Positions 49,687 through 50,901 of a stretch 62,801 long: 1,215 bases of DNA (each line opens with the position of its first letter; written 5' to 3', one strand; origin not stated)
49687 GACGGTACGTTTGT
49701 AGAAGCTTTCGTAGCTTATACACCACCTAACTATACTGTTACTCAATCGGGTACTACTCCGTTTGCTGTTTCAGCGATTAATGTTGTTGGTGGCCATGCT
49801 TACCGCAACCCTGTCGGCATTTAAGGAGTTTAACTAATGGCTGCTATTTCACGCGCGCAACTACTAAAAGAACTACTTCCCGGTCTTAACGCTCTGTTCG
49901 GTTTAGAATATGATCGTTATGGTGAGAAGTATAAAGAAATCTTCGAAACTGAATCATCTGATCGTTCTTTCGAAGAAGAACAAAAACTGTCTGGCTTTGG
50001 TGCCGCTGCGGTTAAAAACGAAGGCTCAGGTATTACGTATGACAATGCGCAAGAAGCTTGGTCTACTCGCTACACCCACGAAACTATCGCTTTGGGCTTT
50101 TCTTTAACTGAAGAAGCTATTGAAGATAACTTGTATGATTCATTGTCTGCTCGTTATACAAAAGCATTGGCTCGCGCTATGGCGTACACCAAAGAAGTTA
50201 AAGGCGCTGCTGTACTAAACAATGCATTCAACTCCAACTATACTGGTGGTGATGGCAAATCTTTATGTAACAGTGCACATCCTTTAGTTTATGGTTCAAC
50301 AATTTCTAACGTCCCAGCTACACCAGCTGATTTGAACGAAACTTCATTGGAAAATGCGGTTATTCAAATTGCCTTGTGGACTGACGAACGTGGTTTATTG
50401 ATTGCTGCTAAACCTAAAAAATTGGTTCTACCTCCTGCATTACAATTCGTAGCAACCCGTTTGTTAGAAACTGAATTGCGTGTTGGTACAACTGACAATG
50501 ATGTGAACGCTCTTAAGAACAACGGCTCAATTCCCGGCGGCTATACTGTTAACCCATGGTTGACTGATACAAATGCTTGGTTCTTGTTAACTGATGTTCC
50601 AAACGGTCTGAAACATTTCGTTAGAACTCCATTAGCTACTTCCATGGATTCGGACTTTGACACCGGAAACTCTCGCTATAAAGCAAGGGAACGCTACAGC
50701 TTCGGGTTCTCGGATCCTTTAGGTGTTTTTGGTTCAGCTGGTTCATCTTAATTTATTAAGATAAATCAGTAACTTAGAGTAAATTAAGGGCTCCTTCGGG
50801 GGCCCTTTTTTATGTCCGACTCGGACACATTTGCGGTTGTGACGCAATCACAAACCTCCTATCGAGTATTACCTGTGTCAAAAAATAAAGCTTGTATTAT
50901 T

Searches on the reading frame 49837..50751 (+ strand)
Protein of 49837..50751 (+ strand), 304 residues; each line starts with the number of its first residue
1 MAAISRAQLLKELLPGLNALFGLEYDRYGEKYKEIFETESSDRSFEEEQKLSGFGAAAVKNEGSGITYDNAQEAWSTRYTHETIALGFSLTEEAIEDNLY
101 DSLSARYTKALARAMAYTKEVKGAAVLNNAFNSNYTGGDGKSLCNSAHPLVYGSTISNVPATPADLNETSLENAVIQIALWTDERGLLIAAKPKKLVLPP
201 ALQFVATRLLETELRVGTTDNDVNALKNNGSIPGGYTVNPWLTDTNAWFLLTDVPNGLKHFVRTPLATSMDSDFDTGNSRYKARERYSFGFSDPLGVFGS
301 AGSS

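Call 14: search_protein_families(library=phrogs, proteins=[window:49837-50751:+], max_evalue=0.001)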
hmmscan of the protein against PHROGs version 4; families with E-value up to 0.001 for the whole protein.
window:49837-50751:+ (304 aa): 3 families
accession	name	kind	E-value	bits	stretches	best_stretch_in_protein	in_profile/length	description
phrog_371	-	head and packaging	1.8e-22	81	1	3-159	2-157/303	major head protein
phrog_4523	-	head and packaging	5.3e-12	46.3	1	47-253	400-589/644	major head and protease protein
phrog_133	-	head and packaging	1.2e-08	35.1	1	13-253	387-614/668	head maturation protease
